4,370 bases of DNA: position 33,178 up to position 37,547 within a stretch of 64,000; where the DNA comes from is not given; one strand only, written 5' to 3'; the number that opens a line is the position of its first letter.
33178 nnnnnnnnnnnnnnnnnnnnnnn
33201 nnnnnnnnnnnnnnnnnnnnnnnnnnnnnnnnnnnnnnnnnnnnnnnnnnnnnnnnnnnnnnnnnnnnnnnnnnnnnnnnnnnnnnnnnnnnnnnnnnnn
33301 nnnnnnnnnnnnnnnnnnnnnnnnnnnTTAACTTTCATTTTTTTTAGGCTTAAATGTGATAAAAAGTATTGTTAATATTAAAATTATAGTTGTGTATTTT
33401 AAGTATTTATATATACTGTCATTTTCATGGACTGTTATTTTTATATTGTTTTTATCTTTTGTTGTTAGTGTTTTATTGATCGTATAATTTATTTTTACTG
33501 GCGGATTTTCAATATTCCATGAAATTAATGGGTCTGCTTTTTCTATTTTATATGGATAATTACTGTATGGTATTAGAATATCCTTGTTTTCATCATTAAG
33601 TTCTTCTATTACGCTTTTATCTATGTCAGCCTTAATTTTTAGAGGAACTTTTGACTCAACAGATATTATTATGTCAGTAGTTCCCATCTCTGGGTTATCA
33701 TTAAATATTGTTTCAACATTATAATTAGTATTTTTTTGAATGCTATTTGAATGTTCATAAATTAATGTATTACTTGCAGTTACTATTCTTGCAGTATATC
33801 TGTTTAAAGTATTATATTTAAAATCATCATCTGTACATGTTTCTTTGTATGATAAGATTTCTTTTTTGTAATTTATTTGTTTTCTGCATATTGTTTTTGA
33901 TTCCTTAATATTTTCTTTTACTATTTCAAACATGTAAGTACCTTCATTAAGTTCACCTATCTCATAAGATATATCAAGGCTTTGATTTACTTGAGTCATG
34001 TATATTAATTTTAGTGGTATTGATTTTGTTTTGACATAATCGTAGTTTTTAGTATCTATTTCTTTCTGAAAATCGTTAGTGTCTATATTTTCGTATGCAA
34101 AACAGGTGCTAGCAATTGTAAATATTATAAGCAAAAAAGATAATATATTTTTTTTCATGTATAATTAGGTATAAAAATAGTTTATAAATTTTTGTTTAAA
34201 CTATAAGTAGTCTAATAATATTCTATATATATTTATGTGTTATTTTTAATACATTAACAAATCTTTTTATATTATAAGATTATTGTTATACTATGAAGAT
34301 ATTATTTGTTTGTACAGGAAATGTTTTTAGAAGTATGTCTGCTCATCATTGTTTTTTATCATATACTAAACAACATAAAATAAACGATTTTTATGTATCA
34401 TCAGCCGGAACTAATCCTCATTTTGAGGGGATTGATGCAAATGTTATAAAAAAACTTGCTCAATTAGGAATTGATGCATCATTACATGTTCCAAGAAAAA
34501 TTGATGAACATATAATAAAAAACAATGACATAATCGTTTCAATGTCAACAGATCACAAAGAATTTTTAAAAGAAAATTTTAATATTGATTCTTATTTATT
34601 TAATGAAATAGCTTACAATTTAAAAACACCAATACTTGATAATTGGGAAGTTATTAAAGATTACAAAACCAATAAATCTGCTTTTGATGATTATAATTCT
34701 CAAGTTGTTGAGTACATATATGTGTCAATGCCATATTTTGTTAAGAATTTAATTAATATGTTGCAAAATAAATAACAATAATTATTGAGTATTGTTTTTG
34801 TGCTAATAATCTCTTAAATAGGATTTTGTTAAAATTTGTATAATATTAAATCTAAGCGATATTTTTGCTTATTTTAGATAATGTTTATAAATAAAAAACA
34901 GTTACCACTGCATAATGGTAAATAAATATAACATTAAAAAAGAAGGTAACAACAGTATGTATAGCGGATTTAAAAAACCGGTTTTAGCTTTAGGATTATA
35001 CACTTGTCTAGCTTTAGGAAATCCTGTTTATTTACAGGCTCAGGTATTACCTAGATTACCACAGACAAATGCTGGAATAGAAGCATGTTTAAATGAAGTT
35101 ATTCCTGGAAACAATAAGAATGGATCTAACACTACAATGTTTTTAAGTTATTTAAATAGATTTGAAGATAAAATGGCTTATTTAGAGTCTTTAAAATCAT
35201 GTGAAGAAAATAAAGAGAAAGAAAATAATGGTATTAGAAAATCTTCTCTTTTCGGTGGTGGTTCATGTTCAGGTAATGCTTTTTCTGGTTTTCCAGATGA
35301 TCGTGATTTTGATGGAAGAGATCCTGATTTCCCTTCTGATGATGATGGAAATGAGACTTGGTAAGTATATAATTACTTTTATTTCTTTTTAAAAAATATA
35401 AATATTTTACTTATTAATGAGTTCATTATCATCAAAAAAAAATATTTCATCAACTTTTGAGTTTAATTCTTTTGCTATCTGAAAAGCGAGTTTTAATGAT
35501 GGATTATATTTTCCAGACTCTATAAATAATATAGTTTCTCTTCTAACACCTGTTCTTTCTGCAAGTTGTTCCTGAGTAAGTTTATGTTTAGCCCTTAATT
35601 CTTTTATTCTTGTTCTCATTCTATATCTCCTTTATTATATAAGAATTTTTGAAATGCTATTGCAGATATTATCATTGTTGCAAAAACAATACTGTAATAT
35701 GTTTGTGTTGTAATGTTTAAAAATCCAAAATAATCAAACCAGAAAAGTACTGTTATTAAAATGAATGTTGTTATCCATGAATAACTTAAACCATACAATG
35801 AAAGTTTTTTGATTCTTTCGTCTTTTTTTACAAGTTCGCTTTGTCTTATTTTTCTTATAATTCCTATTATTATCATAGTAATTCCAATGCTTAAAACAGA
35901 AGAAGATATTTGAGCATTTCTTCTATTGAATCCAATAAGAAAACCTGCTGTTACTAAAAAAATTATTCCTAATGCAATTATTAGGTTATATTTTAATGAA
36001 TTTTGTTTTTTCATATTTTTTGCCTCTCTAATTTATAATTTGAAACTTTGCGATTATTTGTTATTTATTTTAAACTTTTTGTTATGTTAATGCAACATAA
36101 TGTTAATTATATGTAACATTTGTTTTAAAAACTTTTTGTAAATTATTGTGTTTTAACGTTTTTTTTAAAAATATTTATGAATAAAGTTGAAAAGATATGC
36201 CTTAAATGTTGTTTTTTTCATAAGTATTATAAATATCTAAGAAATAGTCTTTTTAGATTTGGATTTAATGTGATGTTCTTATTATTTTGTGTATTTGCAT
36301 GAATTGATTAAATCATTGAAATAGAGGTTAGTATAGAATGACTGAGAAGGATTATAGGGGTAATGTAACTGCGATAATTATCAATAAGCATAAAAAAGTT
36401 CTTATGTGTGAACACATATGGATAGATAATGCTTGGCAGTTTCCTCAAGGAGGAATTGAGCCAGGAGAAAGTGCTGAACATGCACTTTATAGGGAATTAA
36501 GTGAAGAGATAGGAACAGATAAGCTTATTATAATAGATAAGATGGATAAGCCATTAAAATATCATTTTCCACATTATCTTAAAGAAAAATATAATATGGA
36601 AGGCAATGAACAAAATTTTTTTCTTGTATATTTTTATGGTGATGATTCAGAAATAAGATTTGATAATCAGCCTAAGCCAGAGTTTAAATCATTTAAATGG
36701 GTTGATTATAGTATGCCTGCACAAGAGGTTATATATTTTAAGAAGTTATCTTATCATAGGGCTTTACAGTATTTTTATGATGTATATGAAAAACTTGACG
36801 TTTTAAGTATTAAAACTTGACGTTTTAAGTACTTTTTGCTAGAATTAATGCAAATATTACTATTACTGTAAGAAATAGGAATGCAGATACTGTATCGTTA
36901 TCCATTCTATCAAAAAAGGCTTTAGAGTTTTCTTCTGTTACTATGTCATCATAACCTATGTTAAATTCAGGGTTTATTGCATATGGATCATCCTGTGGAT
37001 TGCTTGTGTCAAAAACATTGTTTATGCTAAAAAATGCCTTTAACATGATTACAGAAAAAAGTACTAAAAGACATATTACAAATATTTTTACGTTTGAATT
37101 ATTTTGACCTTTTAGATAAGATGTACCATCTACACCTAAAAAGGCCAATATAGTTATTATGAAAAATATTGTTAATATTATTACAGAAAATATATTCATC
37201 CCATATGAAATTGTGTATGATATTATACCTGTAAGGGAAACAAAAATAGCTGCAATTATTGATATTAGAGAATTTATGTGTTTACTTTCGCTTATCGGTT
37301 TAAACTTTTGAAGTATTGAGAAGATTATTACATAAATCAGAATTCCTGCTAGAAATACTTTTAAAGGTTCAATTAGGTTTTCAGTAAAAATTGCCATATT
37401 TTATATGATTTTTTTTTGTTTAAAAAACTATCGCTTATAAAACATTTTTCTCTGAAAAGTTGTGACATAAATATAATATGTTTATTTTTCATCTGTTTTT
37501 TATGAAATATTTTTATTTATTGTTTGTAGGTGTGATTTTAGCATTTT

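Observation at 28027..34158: Operon of giant secreted proteins carrying pilin-type (class III-like) N-termini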

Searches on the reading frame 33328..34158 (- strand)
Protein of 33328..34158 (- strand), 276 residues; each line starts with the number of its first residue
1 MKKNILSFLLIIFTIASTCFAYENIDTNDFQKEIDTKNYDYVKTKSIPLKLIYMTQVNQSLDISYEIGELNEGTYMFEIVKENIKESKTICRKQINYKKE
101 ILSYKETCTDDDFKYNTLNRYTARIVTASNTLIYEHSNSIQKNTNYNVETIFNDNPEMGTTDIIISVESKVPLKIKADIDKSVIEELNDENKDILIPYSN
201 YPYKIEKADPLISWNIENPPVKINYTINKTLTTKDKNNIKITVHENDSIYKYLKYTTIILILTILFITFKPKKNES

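Call 6: search_protein_families(library=pfam, proteins=[window:33328-34158:-], max_evalue=1)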
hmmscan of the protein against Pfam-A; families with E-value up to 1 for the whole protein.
window:33328-34158:- (276 aa): 3 families
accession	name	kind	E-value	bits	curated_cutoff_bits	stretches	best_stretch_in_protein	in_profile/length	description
PF05037.18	DUF669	-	0.021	15.3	21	1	64-134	9-75/138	Protein of unknown function (DUF669)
PF14280.11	DUF4365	-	0.2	12.2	24.3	1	22-75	60-100/139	Domain of unknown function (DUF4365)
PF07666.16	MpPF26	-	0.48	10.9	37.2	0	6-47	15-55/75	M penetrans paralogue family 26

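Call 7: search_protein_families(library=ncbifam, proteins=[window:33328-34158:-], max_evalue=1)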
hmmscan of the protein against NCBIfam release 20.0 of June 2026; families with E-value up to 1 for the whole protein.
window:33328-34158:- (276 aa): 1 family
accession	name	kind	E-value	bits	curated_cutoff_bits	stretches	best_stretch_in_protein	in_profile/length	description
NF040904.1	PhrA_Strep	subfamily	0.23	11.7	40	0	125-148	18-39/56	PhrA family quorum-sensing system peptide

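Call 94: search_protein_families(library=phrogs, proteins=[window:33328-34158:-], max_evalue=0.01)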
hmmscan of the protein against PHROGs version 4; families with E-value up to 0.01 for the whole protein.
window:33328-34158:- (276 aa): 0 families

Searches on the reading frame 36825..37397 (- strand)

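Call 6: search_protein_families(library=pfam, proteins=[window:36825-37397:-], max_evalue=1)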
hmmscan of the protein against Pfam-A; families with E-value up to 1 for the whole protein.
window:36825-37397:- (190 aa): 6 families
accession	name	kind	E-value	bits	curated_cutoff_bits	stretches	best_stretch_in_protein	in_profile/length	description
PF09586.16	YfhO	-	0.00085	18.2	28.5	1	15-141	343-462/835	Bacterial membrane protein YfhO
PF20122.4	DUF6512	-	0.0046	17.4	26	1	4-119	46-163/181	Family of unknown function (DUF6512)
PF04080.19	Per1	-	0.024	14.8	25.3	1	9-130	111-233/257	Per1-like family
PF01925.25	TauE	-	0.1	12.7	32.6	1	32-123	31-112/237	Sulfite exporter TauE/SafE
PF01146.22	Caveolin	-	0.16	12.4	25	1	135-175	12-52/133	Caveolin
PF09843.14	DUF2070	-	0.43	9.3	30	1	15-165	48-149/561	Predicted membrane protein (DUF2070)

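Call 7: search_protein_families(library=ncbifam, proteins=[window:36825-37397:-], max_evalue=1)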
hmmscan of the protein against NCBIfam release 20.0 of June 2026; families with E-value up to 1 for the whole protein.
window:36825-37397:- (190 aa): 0 families
